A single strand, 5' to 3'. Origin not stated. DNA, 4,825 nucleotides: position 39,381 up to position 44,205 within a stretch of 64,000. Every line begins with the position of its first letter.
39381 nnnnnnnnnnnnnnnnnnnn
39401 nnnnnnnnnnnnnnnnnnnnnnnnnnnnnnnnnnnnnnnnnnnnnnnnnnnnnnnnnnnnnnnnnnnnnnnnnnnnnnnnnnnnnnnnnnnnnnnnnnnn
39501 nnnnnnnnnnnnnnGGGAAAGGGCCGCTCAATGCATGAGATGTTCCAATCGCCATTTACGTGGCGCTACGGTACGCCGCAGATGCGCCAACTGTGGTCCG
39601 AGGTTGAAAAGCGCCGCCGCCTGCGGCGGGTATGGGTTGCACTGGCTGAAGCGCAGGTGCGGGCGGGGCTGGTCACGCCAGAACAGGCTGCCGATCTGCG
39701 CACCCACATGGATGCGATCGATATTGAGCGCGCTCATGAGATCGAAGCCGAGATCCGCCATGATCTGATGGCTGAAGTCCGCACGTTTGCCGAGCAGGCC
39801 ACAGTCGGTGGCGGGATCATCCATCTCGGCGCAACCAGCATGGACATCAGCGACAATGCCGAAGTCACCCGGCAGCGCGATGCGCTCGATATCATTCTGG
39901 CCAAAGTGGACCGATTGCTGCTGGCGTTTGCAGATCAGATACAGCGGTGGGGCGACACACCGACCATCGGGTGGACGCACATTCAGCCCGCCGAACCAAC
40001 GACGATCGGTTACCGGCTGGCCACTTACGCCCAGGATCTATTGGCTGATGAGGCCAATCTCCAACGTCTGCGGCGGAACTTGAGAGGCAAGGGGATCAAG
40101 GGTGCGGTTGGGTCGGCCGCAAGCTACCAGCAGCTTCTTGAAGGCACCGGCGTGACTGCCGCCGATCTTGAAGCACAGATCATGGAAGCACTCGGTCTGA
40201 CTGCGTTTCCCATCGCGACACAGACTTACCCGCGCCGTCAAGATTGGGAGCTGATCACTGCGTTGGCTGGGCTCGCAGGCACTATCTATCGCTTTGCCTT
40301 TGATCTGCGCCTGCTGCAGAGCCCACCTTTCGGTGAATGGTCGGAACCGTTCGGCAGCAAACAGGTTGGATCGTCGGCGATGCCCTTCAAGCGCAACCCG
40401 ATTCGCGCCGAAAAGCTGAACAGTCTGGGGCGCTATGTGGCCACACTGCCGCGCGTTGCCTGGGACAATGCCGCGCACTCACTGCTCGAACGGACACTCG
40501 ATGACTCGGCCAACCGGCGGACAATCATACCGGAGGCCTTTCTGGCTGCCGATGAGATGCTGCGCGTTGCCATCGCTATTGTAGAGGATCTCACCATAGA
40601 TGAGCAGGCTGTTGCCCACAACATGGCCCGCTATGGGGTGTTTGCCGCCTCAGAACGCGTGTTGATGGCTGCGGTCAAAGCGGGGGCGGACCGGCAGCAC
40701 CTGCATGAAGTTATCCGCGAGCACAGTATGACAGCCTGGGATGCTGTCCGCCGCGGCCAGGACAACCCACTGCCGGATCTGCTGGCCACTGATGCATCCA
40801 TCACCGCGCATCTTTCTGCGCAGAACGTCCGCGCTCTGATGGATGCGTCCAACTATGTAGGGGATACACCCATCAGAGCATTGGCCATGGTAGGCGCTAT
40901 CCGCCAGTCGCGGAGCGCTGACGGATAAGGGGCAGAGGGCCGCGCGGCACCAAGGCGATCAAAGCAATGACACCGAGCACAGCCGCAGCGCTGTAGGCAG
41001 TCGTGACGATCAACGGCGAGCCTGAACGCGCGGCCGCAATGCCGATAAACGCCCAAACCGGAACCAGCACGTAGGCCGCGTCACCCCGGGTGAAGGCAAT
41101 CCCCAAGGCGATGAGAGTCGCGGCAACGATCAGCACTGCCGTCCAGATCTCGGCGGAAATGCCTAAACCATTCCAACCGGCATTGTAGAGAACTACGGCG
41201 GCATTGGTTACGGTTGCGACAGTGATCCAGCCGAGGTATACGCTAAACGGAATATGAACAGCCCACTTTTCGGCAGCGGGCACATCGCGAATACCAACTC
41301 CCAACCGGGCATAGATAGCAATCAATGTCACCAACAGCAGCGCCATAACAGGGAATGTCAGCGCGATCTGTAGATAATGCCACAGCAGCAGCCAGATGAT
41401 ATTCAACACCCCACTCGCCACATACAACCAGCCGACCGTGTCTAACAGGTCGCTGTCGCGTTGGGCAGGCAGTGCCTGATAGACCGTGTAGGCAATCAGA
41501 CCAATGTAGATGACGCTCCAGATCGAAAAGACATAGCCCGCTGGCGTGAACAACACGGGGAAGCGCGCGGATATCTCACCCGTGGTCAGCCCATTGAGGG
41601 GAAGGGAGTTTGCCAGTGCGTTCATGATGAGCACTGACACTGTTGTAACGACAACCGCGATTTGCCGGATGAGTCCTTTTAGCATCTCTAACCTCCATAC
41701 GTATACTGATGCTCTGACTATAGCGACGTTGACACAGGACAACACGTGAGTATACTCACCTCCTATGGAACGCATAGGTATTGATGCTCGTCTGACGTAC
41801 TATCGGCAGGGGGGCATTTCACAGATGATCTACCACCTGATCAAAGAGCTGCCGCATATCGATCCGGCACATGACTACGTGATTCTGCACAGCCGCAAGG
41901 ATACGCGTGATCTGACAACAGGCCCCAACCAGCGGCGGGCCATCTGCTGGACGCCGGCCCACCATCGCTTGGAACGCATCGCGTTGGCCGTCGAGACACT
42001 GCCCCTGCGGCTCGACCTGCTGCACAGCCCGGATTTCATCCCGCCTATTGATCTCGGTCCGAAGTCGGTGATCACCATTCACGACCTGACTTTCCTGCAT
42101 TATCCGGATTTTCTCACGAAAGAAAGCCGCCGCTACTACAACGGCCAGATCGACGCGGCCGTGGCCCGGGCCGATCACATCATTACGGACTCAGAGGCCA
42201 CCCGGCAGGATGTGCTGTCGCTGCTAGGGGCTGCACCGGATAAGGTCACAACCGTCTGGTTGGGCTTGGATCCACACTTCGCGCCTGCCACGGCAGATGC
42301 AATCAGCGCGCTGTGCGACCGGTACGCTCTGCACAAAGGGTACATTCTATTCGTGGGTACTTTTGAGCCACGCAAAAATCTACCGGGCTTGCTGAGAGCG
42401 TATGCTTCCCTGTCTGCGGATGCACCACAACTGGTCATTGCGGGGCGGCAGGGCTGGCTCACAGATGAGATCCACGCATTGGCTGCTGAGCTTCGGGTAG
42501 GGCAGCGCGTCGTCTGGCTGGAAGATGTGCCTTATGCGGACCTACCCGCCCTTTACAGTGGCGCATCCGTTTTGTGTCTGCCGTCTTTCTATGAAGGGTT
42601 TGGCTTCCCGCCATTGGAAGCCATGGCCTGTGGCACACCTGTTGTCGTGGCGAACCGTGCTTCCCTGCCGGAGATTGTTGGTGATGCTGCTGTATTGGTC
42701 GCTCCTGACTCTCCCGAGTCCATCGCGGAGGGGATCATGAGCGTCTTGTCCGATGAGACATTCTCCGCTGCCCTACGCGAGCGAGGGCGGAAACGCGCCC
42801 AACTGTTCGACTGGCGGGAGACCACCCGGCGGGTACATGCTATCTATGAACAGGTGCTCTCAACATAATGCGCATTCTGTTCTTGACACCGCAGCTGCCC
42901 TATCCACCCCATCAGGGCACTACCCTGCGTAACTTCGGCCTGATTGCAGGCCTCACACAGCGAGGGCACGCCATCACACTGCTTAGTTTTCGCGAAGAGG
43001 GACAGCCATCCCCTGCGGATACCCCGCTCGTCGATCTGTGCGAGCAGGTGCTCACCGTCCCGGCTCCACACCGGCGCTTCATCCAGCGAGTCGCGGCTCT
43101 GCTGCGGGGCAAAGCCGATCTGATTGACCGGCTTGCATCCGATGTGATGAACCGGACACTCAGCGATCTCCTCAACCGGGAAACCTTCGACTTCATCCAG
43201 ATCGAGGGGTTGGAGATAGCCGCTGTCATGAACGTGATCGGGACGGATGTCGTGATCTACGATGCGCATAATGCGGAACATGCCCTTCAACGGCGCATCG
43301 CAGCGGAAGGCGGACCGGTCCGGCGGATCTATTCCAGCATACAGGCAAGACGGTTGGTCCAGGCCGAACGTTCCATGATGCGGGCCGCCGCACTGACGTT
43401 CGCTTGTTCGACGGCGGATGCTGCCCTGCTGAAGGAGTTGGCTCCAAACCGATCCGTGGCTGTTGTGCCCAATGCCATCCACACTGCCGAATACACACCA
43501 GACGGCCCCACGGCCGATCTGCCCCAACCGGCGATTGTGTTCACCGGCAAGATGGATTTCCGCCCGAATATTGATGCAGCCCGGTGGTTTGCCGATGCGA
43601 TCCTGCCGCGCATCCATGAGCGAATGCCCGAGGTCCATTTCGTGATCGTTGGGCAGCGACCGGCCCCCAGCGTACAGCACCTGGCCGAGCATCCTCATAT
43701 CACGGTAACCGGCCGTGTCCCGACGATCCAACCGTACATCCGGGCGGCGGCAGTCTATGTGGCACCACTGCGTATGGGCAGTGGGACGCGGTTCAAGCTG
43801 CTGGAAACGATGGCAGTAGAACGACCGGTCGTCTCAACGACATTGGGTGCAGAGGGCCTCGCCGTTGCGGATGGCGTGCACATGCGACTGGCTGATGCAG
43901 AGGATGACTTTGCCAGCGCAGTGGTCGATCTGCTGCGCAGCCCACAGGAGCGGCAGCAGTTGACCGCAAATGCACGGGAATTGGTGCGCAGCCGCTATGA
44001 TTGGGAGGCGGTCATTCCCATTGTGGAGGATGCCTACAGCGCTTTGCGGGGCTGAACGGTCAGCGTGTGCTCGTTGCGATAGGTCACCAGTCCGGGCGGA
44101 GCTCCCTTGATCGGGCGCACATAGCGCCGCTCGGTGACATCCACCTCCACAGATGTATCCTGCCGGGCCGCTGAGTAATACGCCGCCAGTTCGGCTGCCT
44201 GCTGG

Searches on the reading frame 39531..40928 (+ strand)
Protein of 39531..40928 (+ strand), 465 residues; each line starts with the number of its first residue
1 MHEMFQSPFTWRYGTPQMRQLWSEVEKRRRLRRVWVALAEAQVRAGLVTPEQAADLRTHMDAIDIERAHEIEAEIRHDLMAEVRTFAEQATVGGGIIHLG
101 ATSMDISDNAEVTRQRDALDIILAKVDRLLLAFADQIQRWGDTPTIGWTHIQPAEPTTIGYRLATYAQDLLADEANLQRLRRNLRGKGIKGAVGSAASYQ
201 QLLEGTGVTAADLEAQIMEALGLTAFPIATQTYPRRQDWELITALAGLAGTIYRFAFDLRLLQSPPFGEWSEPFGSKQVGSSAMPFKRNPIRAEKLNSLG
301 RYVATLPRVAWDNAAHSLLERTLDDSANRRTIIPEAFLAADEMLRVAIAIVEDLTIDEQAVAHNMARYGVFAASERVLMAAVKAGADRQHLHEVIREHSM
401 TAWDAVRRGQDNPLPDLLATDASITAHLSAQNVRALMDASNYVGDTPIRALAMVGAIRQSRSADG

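Call 57: search_protein_families(library=pfam, proteins=[window:39531-40928:+], max_evalue=0.0001)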
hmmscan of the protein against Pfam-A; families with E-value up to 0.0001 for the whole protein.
window:39531-40928:+ (465 aa): 2 families
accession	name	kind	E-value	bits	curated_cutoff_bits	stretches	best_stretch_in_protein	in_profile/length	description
PF00206.25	Lyase_1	-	3.6e-34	119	27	1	26-301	29-308/312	Lyase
PF10397.14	ADSL_C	-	1.9e-19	70.2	32.7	1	371-446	2-72/79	Adenylosuccinate lyase C-terminus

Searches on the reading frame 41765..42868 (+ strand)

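Call 57: search_protein_families(library=pfam, proteins=[window:41765-42868:+], max_evalue=0.0001)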
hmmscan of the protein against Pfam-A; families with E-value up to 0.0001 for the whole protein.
window:41765-42868:+ (367 aa): 6 families
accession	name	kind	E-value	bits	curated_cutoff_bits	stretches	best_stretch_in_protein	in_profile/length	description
PF00534.26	Glycos_transf_1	-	1.7e-38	132.3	26.4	1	191-344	15-172/172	Glycosyl transferases group 1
PF13692.12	Glyco_trans_1_4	-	2e-29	103.1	27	1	193-330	3-142/142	Glycosyl transferases group 1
PF13439.12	Glyco_transf_4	-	1.8e-12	48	28.5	1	16-170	2-168/170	Glycosyltransferase Family 4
PF13524.12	Glyco_trans_1_2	-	3.1e-09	37.4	25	1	222-346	16-130/144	Glycosyl transferase-like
PF20706.3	GT4-conflict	-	5.6e-09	35.9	26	1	190-311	196-324/385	Family 4 Glycosyltransferase in conflict systems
PF13579.12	Glyco_trans_4_4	-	8e-07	30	29.7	1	16-164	1-155/158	Glycosyl transferase 4-like domain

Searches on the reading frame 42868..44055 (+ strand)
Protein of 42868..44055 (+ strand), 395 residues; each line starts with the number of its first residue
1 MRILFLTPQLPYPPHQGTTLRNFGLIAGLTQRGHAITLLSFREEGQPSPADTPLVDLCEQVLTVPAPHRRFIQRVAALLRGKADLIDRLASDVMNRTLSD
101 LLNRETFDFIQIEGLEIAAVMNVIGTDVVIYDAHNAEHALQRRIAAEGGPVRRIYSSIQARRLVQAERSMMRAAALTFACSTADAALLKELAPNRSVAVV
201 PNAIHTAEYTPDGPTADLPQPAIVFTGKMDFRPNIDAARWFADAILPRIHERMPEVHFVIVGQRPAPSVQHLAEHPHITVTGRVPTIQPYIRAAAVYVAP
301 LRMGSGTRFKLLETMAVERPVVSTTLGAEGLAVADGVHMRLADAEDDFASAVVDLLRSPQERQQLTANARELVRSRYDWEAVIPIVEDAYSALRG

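Call 57: search_protein_families(library=pfam, proteins=[window:42868-44055:+], max_evalue=0.0001)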
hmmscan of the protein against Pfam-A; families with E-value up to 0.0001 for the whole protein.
window:42868-44055:+ (395 aa): 5 families
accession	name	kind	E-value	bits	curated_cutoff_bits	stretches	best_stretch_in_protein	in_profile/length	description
PF13692.12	Glyco_trans_1_4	-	1.2e-28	100.6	27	1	221-357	2-141/142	Glycosyl transferases group 1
PF00534.26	Glycos_transf_1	-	4e-09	36.7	26.4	1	247-371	38-171/172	Glycosyl transferases group 1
PF13524.12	Glyco_trans_1_2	-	1.4e-07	32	25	1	247-381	7-137/144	Glycosyl transferase-like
PF13579.12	Glyco_trans_4_4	-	4.3e-07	30.8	29.7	1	24-202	9-157/158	Glycosyl transferase 4-like domain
PF13439.12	Glyco_transf_4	-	3.2e-06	27.7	28.5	1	25-207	11-169/170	Glycosyltransferase Family 4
